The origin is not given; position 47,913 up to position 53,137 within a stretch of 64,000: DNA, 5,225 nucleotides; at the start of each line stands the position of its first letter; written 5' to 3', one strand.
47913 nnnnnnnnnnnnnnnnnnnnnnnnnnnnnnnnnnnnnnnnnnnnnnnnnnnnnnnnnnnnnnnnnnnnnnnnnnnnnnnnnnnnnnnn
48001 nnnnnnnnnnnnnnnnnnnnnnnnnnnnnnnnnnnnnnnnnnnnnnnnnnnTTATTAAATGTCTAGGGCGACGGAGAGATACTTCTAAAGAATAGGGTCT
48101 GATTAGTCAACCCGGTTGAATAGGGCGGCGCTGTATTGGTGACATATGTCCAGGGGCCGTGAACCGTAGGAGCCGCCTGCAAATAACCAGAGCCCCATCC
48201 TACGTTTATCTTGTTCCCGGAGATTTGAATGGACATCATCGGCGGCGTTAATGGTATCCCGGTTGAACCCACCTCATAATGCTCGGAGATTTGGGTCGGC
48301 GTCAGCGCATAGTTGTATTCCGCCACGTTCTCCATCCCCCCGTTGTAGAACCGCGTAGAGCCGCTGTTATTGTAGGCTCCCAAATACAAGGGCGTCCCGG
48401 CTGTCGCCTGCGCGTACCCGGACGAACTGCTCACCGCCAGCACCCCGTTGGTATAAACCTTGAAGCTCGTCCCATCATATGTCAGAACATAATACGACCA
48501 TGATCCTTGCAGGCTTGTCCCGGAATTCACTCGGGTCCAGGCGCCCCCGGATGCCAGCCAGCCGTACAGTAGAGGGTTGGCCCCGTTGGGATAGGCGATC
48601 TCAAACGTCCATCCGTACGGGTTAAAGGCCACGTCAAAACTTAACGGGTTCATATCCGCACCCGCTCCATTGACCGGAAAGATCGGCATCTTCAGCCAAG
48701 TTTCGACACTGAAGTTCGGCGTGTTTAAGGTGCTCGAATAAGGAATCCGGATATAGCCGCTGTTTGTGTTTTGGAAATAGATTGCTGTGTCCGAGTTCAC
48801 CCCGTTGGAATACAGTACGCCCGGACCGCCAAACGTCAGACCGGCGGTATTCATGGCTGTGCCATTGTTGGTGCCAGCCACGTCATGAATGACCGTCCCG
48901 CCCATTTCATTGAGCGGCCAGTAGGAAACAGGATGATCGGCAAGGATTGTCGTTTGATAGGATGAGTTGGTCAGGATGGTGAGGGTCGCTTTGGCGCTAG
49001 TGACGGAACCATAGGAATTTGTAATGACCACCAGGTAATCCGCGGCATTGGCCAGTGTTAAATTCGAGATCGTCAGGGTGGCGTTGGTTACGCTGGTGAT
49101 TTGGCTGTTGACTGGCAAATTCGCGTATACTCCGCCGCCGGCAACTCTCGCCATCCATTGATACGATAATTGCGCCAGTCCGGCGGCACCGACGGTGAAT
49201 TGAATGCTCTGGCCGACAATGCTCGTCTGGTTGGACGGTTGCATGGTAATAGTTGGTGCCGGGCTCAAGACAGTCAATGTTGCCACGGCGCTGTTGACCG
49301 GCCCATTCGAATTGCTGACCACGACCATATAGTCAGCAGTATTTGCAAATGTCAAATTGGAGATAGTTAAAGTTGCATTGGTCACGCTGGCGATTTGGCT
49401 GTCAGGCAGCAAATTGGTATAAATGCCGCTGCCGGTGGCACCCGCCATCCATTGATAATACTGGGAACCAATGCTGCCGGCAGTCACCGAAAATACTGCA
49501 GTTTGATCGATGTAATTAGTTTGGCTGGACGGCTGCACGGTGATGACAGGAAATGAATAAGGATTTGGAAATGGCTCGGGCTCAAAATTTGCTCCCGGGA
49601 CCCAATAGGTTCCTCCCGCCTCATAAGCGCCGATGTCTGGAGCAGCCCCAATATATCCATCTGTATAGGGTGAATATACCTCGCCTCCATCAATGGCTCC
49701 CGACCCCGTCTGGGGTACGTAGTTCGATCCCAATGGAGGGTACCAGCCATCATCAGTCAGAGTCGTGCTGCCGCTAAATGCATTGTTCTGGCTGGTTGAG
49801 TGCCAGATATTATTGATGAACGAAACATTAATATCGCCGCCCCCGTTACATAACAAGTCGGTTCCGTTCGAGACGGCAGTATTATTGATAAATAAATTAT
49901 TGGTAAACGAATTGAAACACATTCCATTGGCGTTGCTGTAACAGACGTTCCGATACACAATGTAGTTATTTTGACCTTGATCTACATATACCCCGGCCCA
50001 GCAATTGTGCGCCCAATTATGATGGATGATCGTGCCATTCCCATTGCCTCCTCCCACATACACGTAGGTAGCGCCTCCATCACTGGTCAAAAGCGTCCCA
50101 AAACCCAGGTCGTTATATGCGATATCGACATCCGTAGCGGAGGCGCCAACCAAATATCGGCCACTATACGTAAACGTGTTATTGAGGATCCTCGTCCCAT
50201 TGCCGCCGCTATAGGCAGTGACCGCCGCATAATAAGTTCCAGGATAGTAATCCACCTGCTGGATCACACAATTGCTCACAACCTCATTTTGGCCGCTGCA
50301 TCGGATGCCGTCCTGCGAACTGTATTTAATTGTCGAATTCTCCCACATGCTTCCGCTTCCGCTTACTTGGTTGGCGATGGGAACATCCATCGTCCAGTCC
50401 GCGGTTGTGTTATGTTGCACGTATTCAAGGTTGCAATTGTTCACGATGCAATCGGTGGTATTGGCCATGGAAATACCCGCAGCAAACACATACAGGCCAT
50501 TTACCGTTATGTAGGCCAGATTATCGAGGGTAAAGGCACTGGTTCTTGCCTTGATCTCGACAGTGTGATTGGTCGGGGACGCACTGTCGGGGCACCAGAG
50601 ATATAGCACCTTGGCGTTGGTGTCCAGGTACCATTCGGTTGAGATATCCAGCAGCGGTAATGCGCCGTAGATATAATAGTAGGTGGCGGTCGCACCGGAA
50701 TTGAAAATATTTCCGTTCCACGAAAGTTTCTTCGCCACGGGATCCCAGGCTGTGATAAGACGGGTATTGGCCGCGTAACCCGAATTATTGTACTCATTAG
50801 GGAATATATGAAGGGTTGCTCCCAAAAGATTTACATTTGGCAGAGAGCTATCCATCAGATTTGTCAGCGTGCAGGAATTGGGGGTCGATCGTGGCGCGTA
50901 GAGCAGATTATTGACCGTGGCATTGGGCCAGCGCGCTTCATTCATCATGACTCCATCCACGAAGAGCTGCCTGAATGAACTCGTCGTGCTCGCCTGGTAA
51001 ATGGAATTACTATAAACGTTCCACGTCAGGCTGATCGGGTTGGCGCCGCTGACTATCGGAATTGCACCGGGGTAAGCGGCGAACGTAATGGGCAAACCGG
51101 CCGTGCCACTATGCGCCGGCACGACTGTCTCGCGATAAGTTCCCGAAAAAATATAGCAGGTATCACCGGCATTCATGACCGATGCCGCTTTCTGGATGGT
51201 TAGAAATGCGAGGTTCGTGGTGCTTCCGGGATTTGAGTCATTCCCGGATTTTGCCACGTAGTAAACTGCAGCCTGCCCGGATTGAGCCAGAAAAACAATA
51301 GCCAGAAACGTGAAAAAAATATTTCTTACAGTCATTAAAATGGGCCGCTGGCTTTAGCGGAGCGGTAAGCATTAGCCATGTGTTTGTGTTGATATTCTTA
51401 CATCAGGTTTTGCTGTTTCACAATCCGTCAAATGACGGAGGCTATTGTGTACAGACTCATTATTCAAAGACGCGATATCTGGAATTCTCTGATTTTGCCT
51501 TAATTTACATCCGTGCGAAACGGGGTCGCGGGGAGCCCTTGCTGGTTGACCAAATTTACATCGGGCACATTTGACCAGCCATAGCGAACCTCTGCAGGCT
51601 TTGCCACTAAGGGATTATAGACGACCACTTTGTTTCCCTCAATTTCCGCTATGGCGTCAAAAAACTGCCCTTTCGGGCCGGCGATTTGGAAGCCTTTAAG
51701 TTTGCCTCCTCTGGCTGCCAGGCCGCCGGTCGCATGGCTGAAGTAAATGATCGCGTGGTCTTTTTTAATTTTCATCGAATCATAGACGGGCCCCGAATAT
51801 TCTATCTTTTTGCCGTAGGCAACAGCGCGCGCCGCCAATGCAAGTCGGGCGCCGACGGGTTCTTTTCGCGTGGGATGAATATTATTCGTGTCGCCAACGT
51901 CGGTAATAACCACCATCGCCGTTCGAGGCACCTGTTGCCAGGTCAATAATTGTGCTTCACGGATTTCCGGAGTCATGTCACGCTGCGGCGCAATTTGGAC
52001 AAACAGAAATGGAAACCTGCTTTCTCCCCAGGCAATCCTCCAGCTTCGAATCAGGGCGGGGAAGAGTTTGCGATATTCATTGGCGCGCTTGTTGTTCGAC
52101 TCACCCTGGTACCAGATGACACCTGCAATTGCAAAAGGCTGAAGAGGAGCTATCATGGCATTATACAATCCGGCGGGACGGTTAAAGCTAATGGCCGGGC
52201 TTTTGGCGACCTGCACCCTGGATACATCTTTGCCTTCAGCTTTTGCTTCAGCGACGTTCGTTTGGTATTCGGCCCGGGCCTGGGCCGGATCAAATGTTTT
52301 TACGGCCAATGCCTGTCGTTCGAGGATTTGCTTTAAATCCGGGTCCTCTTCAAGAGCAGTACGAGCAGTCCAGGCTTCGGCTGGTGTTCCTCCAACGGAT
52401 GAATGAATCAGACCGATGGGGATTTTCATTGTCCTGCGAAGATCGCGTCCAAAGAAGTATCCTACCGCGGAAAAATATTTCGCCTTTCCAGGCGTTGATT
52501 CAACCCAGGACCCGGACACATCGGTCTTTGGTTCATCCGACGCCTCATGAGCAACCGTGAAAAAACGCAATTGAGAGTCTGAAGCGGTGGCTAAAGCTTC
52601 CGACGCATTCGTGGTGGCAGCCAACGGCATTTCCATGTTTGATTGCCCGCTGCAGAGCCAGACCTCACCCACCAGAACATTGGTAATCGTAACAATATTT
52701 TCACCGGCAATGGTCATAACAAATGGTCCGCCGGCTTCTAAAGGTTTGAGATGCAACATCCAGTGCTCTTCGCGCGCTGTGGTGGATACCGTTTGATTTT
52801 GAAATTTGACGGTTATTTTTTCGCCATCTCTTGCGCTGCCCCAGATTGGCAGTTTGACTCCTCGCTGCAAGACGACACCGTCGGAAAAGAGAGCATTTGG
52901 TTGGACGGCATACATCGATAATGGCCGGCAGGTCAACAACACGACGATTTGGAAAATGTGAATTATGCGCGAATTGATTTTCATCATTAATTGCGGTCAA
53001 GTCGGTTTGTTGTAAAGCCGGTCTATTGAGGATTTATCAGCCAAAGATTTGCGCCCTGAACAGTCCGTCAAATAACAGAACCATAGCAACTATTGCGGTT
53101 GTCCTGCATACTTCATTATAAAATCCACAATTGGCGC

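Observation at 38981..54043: A 16-bp 7-2-7 palindrome fused to TTGT-N17-A/T-rich promoters marks five promoters of the glycan island: candidate regulon of the local NarL-type regulator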

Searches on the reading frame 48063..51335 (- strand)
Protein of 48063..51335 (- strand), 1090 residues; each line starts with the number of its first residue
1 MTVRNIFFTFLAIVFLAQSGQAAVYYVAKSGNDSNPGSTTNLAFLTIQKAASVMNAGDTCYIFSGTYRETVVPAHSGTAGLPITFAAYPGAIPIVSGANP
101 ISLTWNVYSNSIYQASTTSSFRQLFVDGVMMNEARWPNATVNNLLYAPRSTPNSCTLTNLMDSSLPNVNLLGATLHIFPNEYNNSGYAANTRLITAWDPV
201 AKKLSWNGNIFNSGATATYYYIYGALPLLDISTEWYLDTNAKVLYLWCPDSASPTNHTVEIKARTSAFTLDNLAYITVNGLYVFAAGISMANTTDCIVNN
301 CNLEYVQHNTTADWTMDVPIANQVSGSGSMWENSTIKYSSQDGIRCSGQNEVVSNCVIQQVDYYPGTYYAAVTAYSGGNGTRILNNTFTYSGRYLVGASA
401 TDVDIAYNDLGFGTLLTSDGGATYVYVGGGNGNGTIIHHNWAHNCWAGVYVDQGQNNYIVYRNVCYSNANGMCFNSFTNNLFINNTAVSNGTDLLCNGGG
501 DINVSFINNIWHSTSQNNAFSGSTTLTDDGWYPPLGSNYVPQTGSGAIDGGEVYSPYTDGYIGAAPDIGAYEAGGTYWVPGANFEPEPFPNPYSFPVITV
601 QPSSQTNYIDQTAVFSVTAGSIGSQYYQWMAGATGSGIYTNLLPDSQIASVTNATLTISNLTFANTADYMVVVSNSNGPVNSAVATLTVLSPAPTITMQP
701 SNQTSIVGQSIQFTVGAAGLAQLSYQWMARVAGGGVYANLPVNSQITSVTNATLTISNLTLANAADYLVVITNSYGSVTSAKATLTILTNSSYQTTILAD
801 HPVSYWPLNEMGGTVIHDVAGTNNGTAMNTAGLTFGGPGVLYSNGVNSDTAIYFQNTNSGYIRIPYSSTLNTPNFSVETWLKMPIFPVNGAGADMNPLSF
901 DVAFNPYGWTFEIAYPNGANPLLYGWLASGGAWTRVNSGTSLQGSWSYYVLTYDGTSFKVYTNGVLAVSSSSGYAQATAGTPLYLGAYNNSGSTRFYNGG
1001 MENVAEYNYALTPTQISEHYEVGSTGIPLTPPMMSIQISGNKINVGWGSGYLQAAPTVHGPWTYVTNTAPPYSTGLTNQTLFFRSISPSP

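Call 9: search_protein_families(library=pfam, proteins=[window:48063-51335:-])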
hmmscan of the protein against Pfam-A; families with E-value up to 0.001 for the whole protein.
window:48063-51335:- (1090 aa): 5 families
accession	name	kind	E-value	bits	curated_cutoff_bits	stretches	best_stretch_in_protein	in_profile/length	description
PF13385.13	Laminin_G_3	-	1.8e-19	70.8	27.6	1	857-1017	2-151/151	Concanavalin A-like lectin/glucanases superfamily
PF13927.12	Ig_3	-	1.1e-14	55.1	30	2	694-773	2-78/78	Immunoglobulin domain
PF07679.22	I-set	-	1.4e-13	51.1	23.7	1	694-787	1-90/90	Immunoglobulin I-set domain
PF07686.23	V-set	-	4.5e-07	30.5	26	0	747-787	68-108/109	Immunoglobulin V-set domain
PF13229.12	Beta_helix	-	0.00058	20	25.9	0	284-400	45-149/158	Right handed beta helix region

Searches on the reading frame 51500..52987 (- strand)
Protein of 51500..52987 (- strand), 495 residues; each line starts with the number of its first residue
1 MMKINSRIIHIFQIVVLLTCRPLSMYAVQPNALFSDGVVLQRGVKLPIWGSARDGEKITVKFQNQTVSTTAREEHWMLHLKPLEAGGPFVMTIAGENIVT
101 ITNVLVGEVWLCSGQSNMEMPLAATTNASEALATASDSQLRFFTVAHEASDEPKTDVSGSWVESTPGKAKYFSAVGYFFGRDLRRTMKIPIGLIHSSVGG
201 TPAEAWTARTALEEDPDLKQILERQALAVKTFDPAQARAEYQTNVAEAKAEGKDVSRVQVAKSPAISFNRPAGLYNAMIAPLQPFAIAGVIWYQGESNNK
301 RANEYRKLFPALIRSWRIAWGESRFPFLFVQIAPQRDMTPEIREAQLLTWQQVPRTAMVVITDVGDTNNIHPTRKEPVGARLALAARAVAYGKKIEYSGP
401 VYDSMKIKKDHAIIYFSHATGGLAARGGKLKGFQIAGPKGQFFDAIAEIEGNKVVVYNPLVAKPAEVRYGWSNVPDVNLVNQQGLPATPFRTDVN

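Call 10: search_protein_families(library=pfam, proteins=[window:51500-52987:-])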
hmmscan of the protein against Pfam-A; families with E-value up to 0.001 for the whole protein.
window:51500-52987:- (495 aa): 1 family
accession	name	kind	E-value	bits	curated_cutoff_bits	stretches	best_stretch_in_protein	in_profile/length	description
PF03629.24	SASA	-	1.7e-21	77.3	24.8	2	245-383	74-221/226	Carbohydrate esterase, sialic acid-specific acetylesterase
